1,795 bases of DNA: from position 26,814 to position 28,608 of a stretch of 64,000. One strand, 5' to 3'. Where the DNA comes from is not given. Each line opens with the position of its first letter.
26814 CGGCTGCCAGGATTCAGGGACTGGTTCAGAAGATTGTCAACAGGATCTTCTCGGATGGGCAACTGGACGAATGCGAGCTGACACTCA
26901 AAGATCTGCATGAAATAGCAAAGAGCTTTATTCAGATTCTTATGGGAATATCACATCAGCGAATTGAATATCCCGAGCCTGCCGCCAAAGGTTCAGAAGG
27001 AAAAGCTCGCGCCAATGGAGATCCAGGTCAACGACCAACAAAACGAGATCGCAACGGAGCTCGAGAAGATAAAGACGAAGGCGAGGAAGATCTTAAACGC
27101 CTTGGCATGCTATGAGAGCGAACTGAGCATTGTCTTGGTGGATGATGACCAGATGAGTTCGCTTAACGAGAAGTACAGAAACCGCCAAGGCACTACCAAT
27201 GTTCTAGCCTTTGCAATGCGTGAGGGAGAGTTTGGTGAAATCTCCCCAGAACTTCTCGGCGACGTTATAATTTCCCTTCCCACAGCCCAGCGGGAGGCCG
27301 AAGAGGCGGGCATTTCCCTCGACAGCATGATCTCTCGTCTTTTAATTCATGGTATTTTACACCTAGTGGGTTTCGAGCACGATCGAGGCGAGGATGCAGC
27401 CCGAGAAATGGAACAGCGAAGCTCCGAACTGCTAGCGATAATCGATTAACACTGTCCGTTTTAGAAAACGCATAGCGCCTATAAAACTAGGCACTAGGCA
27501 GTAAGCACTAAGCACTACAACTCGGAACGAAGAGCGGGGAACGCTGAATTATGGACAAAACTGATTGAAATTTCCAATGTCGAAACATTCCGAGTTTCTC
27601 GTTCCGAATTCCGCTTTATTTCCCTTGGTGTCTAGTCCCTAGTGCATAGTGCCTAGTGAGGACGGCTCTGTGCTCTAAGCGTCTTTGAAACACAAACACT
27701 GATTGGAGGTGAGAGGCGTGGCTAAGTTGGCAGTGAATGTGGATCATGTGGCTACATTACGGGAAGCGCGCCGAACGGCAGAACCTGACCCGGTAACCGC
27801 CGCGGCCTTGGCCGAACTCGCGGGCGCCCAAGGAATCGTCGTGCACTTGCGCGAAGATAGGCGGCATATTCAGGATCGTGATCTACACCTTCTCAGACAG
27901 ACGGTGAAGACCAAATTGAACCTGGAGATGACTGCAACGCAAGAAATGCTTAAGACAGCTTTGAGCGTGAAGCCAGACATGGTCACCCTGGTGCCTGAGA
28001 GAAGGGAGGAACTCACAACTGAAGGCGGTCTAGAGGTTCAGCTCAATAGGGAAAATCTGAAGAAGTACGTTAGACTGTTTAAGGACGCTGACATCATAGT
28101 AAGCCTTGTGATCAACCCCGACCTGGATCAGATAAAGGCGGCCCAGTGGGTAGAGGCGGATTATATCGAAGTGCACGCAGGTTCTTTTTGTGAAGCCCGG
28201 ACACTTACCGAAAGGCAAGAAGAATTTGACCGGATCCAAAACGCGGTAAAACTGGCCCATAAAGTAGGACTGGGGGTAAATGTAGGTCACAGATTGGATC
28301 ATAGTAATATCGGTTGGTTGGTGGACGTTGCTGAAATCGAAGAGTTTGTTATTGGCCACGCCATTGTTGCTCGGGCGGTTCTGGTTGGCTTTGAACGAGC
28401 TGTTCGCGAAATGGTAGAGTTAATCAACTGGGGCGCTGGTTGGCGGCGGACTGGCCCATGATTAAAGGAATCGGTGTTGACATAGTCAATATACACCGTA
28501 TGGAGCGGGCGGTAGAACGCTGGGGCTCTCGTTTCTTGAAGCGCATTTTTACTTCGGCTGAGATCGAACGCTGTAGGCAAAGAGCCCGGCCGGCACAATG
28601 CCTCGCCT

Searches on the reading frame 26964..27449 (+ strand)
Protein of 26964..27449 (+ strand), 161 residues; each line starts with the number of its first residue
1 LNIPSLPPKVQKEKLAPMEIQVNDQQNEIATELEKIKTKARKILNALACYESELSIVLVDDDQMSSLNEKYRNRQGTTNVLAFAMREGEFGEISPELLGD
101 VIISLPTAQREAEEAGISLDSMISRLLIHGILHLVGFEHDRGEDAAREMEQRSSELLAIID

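Call 8: search_protein_families(library=ncbifam, proteins=[window:26964-27449:+])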
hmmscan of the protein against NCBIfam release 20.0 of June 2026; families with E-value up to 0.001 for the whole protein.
window:26964-27449:+ (161 aa): 2 families
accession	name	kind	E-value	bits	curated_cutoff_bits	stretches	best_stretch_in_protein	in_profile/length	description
TIGR00043.2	TIGR00043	equivalog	2.6e-35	121.2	45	1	26-158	6-140/146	rRNA maturation RNase YbeY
NF010570.0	PRK13963.1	equivalog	1.1e-22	80.6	274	1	16-158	114-252/261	rRNA maturation RNase YbeY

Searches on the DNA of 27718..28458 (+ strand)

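Call 65: search_rna_families(sources=[L014, L010, L012, L009, L004], threshold=gathering)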
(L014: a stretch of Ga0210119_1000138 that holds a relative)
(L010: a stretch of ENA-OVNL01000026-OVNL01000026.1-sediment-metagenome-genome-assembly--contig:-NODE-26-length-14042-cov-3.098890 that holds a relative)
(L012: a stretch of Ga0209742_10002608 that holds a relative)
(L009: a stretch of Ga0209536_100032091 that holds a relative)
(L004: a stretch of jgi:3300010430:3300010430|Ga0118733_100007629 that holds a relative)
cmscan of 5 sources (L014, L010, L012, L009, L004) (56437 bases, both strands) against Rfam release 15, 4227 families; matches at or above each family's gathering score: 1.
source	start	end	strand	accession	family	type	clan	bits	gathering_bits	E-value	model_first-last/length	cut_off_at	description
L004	2719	2980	+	RF01854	Bacteria_large_SRP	Gene;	CL00003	155.6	60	4.3e-25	1-256/256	no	Bacterial large signal recognition particle RNA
